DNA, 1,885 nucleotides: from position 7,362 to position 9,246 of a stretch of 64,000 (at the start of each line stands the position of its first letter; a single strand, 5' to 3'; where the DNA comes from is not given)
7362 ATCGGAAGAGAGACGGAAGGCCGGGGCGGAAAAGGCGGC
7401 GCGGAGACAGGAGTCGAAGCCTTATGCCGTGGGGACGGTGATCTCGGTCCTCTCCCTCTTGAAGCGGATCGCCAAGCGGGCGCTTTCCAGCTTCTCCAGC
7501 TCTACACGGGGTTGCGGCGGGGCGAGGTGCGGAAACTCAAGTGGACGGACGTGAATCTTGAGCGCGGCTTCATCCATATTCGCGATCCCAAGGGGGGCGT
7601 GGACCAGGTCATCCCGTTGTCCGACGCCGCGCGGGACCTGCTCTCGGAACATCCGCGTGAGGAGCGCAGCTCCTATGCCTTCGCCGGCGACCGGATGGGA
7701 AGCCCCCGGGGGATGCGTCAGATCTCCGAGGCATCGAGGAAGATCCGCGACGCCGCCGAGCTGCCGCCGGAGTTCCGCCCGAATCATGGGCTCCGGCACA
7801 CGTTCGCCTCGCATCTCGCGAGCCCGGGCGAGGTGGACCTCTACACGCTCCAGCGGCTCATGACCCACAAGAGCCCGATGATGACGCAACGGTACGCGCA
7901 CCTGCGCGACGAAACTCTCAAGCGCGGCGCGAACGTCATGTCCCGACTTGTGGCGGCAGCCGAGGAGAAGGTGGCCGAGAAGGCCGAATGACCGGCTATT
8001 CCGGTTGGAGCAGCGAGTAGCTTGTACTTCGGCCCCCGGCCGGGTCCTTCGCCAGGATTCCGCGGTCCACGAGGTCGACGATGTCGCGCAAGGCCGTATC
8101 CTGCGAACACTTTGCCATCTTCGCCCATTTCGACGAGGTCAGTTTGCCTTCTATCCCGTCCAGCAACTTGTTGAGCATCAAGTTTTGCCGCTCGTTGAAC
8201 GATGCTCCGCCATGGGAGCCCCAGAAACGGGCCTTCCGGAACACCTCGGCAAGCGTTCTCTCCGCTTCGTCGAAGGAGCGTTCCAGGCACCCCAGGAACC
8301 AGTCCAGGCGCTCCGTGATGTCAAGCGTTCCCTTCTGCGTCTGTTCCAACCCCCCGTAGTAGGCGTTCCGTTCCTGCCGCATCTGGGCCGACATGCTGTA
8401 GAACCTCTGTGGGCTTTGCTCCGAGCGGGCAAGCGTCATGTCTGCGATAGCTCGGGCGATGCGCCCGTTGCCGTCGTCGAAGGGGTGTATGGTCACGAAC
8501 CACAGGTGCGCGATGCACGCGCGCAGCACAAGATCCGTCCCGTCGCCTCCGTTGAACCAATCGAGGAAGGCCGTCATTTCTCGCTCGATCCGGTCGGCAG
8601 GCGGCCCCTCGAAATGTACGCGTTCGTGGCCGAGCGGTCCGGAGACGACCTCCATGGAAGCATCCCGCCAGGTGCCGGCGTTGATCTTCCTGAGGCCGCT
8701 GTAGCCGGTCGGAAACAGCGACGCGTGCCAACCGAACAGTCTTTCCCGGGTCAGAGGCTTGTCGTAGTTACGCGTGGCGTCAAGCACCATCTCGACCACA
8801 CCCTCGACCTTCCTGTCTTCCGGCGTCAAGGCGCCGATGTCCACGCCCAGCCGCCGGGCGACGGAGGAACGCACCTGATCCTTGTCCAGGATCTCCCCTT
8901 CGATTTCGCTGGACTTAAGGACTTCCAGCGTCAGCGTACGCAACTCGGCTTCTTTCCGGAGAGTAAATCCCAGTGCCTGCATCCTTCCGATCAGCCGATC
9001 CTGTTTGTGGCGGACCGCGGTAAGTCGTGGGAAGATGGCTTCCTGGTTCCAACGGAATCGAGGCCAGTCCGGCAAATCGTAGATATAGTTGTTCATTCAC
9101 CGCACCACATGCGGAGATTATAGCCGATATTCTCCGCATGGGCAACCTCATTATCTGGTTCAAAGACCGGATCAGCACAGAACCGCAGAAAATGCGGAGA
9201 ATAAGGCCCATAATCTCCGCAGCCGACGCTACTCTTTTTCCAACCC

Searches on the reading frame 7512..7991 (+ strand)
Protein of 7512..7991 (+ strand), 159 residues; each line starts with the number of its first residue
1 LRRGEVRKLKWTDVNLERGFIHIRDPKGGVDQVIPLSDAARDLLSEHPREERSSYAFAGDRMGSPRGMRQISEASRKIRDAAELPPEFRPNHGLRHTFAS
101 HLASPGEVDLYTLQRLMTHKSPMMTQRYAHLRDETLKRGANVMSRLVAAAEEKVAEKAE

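Call 4: search_protein_families(library=pfam, proteins=[window:7512-7991:+], max_evalue=0.1)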
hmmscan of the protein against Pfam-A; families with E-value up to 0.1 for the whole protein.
window:7512-7991:+ (159 aa): 1 family
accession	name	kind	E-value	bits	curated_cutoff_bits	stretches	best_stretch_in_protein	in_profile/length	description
PF00589.27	Phage_integrase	-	2.7e-23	83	27.1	1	1-134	36-171/172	Phage integrase family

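Call 5: search_protein_families(library=ncbifam, proteins=[window:7512-7991:+], max_evalue=0.1)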
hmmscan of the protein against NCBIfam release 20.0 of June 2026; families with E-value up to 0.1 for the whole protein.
window:7512-7991:+ (159 aa): 11 families
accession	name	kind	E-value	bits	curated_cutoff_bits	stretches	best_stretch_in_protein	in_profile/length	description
NF040815.2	recomb_XerA_Arch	equivalog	1.6e-20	73.8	220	1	2-138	127-261/263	site-specific tyrosine recombinase/integron integrase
TIGR02224.1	recomb_XerC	equivalog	9.7e-16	58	335.15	1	1-137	142-283/295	tyrosine recombinase XerC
NF001399.0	PRK00283.1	subfamily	2.2e-13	50.2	279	1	1-138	148-290/300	tyrosine recombinase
TIGR02225.1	recomb_XerD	equivalog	4.4e-13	49.2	329.6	1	2-138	139-281/290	site-specific tyrosine recombinase XerD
TIGR02249.1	integrase_gron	subfamily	4.5e-11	42.7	265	2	91-135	261-304/315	integron integrase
NF002331.0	PRK01287.1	subfamily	6.7e-10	38.5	371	1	1-137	176-318/365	site-specific tyrosine recombinase XerC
NF003462.0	PRK05084.1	equivalog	3.7e-07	29.2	267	1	2-143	210-356/360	tyrosine recombinase XerS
NF007371.0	PRK09871.1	subfamily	6.4e-05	22.6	222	1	1-130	40-173/198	tyrosine-type DNA invertase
NF011946.0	PRK15417.1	equivalog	0.00041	19.6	435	1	91-148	276-329/337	integron integrase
NF040693.1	recomb_GmtY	equivalog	0.0036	16.6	340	1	91-134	393-435/441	gamma-mobile-trio recombinase GmtY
NF007370.0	PRK09870.1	subfamily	0.056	13.1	221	1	2-126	47-174/200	tyrosine-type DNA invertase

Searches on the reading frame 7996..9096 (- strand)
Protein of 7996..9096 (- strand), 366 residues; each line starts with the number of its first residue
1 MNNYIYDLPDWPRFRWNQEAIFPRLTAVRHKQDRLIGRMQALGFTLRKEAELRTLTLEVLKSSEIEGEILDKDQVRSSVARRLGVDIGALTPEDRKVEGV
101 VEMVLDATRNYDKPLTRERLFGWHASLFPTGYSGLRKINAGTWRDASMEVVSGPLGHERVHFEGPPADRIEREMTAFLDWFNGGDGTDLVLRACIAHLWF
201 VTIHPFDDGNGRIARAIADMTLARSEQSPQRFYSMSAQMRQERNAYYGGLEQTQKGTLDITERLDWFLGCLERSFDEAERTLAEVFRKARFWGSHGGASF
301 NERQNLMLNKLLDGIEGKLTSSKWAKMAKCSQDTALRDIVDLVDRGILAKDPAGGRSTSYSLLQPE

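Call 4: search_protein_families(library=pfam, proteins=[window:7996-9096:-], max_evalue=0.1)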
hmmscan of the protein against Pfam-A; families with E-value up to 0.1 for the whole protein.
window:7996-9096:- (366 aa): 2 families
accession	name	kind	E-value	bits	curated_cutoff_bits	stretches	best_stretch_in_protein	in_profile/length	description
PF13776.11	DUF4172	-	1.1e-31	109.3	25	1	4-85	1-82/82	Domain of unknown function (DUF4172)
PF02661.23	Fic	-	1.7e-16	61.3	24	1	114-221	1-92/93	Fic/DOC family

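Call 5: search_protein_families(library=ncbifam, proteins=[window:7996-9096:-], max_evalue=0.1)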
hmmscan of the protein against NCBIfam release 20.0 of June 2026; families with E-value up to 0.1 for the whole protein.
window:7996-9096:- (366 aa): 3 families
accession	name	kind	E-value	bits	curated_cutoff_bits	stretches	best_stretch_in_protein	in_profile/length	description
NF046030.1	ProtAdlyltaseSoFic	equivalog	7.2e-08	31.8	550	1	170-255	159-244/361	protein adenylyltransferase Fic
NF041381.1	XopAC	subfamily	8.1e-07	28.1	450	1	113-225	302-414/451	XopAC/AvrAC family type III secretion system effector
TIGR02613.1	mob_myst_B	hypoth_equivalog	1.1e-06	28.6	124.4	1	197-255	116-175/186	mobile mystery protein B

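Call 30: search_protein_families(library=pfam, alignment_id=A5, max_evalue=0.001)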
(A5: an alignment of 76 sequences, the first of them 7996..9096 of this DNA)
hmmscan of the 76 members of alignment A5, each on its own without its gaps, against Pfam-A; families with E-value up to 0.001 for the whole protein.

A. member 1, window:7996-9096:- (366 aa): 2 families
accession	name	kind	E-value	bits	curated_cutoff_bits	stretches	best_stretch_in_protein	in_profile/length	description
PF13776.11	DUF4172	-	1.1e-31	109.3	25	1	4-85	1-82/82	Domain of unknown function (DUF4172)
PF02661.23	Fic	-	1.7e-16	61.3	24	1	114-221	1-92/93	Fic/DOC family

B. families by the number of members that match (of 76 scanned): 60 families (the first 25 are shown)
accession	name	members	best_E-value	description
PF02661.23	Fic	5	3e-18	Fic/DOC family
PF13776.11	DUF4172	3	4e-32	Domain of unknown function (DUF4172)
PF00072.30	Response_reg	2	1.3e-28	Response regulator receiver domain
PF07719.23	TPR_2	2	3.9e-05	Tetratricopeptide repeat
PF13432.12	TPR_16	2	5.8e-05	Tetratricopeptide repeat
PF03710.21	GlnE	1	9.3e-97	Glutamate-ammonia ligase adenylyltransferase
PF03352.18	Adenine_glyco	1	3.7e-84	Methyladenine glycosylase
PF00158.32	Sigma54_activat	1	3.9e-66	Sigma-54 interaction domain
PF00176.29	SNF2-rel_dom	1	1.9e-62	SNF2-related domain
PF01678.24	DAP_epimerase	1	5.8e-49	Diaminopimelate epimerase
PF00990.26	GGDEF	1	9.3e-49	Diguanylate cyclase, GGDEF domain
PF00155.27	Aminotran_1_2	1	2e-48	Aminotransferase class I and II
PF08335.16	GlnD_UR_UTase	1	3.6e-43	GlnD PII-uridylyltransferase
PF07690.21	MFS_1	1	6.7e-39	Major Facilitator Superfamily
PF12419.13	DUF3670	1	2.8e-31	SNF2 Helicase protein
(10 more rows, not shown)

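Call 32: search_protein_families(library=padloc, proteins=[window:7996-9096:-], max_evalue=0.01)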
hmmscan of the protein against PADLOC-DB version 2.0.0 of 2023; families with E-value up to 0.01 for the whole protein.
window:7996-9096:- (366 aa): 7 families
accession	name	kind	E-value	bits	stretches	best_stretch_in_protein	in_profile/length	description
PDLC03963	SoFic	-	6.2e-40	135.7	1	8-360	14-349/361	-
PDLC04966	PDC-S24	-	5.8e-17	59.7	1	112-260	229-375/497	-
PDLC04839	PDC-S04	-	7.8e-11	40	1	110-252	54-185/205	-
PDLC04836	PDC-S04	-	1.6e-10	38.6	1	61-256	32-215/244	-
PDLC04837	PDC-S04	-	1.2e-09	35.8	1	102-217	75-178/234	-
PDLC04840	PDC-S04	-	1.4e-05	22.9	1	196-229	148-181/227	-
PDLC04838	PDC-S04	-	0.0022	15.8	1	179-223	119-163/209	-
